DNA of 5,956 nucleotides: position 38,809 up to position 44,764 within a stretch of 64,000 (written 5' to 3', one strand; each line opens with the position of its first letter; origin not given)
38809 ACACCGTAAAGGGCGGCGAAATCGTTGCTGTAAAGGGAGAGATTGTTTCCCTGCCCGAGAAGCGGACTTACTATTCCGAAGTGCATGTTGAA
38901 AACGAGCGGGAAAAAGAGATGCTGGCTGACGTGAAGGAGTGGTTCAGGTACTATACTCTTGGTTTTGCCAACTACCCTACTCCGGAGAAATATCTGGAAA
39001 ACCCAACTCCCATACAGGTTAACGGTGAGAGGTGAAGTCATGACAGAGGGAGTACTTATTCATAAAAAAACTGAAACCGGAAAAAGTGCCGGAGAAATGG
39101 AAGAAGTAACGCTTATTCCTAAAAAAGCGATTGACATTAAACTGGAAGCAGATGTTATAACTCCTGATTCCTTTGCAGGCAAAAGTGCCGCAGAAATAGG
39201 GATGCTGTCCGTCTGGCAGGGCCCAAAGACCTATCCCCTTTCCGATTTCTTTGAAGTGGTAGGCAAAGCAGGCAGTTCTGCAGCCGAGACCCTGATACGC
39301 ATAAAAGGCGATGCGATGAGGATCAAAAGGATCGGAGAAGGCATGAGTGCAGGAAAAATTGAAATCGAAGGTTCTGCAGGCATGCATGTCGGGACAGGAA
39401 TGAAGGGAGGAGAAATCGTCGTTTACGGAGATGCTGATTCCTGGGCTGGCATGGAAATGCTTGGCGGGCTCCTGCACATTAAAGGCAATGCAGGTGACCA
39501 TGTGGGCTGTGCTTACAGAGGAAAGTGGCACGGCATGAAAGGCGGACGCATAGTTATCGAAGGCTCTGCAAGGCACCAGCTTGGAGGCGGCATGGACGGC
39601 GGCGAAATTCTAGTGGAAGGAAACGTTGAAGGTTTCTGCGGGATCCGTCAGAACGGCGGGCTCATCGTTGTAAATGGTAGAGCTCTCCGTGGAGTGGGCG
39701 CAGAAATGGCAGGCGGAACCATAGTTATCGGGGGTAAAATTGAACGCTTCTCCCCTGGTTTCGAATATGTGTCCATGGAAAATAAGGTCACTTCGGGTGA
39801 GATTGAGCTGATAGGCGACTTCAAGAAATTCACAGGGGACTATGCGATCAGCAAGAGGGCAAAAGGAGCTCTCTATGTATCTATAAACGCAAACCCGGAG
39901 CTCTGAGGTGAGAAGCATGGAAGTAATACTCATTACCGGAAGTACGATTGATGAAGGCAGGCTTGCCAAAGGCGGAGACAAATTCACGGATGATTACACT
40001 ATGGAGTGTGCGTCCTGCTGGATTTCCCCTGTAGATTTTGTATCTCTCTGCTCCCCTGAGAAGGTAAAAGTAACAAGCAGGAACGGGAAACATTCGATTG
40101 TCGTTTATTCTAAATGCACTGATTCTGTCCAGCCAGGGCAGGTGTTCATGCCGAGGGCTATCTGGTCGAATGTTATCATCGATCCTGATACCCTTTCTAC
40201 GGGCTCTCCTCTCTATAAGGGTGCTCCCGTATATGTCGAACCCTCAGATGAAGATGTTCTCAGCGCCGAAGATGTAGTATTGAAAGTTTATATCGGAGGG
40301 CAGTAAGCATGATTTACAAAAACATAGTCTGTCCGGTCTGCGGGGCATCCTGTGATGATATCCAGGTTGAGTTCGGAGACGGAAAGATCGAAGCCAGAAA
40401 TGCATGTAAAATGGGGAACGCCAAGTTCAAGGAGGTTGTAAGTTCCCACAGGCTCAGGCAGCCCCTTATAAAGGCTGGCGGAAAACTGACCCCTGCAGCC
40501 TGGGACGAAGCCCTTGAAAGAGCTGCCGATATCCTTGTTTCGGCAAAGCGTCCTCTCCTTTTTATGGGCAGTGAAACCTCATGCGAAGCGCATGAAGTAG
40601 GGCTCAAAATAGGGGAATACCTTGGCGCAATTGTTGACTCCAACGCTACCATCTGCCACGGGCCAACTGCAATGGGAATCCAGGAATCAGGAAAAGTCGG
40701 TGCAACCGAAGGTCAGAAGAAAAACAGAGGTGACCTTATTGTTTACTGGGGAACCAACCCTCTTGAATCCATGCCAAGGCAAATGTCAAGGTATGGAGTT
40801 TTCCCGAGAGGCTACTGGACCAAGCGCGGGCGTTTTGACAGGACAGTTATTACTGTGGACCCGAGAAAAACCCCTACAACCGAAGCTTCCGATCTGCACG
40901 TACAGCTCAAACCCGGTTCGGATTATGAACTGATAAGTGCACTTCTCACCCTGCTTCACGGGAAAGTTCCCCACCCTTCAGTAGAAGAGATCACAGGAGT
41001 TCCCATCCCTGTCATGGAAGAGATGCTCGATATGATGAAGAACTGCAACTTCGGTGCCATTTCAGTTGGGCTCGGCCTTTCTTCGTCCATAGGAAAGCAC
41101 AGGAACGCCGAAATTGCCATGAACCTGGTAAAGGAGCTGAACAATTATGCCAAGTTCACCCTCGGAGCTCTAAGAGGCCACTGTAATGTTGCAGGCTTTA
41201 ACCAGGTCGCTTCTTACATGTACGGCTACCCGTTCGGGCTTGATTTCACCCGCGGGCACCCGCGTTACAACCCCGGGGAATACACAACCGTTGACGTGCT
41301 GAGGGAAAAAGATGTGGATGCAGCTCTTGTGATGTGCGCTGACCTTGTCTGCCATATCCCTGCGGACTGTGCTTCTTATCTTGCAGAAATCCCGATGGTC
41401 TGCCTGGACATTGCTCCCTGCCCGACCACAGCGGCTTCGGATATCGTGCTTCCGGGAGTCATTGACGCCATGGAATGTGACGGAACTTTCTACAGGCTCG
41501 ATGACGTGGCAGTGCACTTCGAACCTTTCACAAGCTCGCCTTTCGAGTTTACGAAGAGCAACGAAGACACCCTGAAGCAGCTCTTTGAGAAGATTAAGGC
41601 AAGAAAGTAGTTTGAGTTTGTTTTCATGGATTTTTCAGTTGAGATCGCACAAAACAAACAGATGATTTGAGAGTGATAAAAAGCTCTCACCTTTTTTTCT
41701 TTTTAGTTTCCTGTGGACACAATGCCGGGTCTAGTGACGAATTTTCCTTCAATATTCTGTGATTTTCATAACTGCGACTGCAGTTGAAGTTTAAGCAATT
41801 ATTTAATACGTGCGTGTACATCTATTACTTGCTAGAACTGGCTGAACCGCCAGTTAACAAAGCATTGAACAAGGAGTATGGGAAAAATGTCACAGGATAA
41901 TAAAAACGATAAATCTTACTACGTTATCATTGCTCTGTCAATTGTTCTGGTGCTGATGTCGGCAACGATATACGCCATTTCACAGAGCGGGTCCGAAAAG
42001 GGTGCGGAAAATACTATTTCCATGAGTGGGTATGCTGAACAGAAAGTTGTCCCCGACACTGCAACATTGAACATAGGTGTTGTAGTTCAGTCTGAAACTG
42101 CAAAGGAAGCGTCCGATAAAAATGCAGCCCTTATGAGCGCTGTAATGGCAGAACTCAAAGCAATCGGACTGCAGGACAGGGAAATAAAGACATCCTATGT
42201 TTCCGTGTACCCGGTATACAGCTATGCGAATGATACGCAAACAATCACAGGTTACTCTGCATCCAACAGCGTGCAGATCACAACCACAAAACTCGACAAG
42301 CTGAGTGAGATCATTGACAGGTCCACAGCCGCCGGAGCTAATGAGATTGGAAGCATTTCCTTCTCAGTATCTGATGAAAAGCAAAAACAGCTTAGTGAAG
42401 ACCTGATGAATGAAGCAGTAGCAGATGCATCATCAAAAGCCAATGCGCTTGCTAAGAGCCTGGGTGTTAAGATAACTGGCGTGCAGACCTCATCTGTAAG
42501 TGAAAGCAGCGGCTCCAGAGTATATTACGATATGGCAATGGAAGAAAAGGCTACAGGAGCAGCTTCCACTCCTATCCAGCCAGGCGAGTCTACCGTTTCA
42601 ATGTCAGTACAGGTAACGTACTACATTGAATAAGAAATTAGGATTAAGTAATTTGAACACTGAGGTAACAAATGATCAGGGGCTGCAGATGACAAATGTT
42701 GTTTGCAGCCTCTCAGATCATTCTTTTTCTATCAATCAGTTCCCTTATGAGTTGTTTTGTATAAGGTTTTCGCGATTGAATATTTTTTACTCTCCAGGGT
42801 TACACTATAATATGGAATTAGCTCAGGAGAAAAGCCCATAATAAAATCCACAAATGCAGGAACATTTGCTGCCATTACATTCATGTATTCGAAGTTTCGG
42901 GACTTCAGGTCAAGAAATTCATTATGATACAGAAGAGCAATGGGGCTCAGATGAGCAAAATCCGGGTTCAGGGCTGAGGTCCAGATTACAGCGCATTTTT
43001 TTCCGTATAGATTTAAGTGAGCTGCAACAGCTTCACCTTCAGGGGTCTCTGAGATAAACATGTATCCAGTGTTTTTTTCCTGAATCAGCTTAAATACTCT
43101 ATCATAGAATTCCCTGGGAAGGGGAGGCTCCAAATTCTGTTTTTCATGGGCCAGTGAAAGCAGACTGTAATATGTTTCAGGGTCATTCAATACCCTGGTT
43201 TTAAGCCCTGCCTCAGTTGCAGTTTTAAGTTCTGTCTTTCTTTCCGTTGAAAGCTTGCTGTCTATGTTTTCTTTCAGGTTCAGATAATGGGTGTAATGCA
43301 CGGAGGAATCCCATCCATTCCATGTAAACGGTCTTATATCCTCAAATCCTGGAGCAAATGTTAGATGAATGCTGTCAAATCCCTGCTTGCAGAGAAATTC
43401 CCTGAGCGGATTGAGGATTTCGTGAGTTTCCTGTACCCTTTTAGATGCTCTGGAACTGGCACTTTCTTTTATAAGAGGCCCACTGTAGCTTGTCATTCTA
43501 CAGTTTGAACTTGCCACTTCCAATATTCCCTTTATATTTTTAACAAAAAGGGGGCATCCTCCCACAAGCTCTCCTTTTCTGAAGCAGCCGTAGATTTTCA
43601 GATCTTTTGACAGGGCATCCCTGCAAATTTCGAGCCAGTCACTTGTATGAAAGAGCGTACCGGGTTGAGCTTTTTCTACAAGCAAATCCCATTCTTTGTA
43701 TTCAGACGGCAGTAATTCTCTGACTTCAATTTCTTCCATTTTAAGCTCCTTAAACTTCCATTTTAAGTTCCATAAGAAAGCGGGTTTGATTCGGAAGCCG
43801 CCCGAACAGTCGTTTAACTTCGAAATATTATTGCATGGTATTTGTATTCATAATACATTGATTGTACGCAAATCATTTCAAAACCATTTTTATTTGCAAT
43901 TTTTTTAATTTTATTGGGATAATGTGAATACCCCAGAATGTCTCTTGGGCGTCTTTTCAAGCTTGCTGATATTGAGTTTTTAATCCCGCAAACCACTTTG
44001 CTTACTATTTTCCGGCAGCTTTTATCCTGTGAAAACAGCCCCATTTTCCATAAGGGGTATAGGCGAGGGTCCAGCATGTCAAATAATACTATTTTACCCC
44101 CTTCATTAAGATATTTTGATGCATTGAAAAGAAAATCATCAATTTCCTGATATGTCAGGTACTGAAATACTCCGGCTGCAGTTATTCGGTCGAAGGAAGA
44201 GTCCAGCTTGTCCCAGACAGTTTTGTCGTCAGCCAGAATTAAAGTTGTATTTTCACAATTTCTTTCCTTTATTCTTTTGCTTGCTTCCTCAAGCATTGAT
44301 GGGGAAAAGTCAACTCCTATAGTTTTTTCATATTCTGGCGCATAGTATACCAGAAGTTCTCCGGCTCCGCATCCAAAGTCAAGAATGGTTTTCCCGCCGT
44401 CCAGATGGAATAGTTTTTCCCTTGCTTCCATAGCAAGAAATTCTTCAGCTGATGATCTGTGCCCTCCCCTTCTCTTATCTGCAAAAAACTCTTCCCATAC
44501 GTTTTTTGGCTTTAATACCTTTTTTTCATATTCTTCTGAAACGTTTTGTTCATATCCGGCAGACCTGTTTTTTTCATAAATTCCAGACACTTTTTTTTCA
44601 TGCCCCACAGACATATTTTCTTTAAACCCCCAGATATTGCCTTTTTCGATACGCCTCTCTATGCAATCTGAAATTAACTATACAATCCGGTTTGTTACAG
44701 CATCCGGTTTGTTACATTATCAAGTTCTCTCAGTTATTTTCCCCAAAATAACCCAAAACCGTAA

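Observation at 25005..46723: A ModE regulon readable directly from the DNA: four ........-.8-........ boxes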

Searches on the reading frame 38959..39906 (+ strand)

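Call 8: search_protein_families(library=pfam, proteins=[window:38959-39906:+])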
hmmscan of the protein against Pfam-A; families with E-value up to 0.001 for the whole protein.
window:38959-39906:+ (315 aa): 1 family
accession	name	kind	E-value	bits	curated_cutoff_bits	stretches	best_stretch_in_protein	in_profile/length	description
PF01493.24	GXGXG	-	6.7e-08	32.7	32.5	1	125-264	23-169/190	GXGXG motif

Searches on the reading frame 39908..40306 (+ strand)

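Call 8: search_protein_families(library=pfam, proteins=[window:39908-40306:+])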
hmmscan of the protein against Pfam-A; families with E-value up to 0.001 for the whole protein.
window:39908-40306:+ (132 aa): 1 family
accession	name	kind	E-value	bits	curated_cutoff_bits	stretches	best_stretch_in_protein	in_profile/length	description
PF01568.27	Molydop_binding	-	1.6e-10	41.4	26.8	1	7-106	2-109/110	Molydopterin dinucleotide binding domain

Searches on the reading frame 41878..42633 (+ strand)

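Call 8: search_protein_families(library=pfam, proteins=[window:41878-42633:+])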
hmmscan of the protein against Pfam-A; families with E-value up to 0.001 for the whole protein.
window:41878-42633:+ (251 aa): 1 family
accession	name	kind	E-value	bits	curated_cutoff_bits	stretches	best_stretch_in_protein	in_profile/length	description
PF04402.19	SIMPL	-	1.2e-57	196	25.2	1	47-248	1-205/205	Protein of unknown function (DUF541)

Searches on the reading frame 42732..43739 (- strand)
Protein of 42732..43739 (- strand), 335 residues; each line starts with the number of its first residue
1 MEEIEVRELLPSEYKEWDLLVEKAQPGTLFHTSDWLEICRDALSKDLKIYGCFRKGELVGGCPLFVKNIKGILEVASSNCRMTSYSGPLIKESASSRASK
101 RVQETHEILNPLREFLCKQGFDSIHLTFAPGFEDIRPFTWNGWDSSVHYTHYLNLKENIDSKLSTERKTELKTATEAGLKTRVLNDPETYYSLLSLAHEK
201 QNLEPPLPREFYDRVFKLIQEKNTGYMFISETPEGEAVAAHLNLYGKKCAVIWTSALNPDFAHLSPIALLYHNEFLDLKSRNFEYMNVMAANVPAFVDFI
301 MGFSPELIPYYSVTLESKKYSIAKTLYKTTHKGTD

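Call 8: search_protein_families(library=pfam, proteins=[window:42732-43739:-])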
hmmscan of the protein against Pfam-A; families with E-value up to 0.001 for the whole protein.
window:42732-43739:- (335 aa): 2 families
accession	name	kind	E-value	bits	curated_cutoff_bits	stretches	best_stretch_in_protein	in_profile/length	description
PF13480.13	Acetyltransf_6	-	1.1e-10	42.3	22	1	171-289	11-135/143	Acetyltransferase (GNAT) domain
PF02388.22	FemAB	-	4.7e-05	22.8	24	0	222-287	292-357/406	FemAB family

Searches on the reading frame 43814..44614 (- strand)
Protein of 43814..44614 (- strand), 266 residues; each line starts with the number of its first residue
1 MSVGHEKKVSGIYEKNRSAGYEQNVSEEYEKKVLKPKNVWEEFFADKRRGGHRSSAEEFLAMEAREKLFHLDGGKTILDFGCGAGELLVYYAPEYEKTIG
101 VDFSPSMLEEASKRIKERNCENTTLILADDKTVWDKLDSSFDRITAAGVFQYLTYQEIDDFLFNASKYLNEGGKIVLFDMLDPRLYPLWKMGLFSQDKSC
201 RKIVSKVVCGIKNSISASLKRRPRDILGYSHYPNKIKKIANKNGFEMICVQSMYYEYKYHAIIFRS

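Call 8: search_protein_families(library=pfam, proteins=[window:43814-44614:-])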
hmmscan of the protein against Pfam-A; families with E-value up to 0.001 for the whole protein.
window:43814-44614:- (266 aa): 11 families
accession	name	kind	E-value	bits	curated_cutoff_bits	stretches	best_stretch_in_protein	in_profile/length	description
PF13649.12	Methyltransf_25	-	2.2e-17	64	27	1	77-173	1-97/97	Methyltransferase domain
PF08242.18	Methyltransf_12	-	1.7e-15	58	30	1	78-175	1-98/98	Methyltransferase domain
PF02353.26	CMAS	-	1.7e-13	51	27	1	69-177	58-164/273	Mycolic acid cyclopropane synthetase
PF08241.18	Methyltransf_11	-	2.4e-13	51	21.2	1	78-177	1-95/95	Methyltransferase domain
PF13847.12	Methyltransf_31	-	5e-13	49.4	27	1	72-179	2-111/145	Methyltransferase domain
PF13489.12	Methyltransf_23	-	1.9e-11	44.4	27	1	63-195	11-124/164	Methyltransferase domain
PF01209.24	Ubie_methyltran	-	2e-07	31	20.1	1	73-184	47-158/233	ubiE/COQ5 methyltransferase family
PF01135.25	PCMT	-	1e-06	29.1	20.3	1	53-176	55-170/210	Protein-L-isoaspartate(D-aspartate) O-methyltransferase (PCMT)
PF05175.20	MTS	-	1.8e-05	24.9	23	1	74-177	32-138/170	Methyltransferase small domain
PF02390.23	Methyltransf_4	-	0.00029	20.8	24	1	76-130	4-60/173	Putative methyltransferase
PF03291.22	mRNA_G-N7_MeTrfase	-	0.00083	19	26.6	0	76-175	64-178/315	mRNA (guanine-N(7))-methyltransferase domain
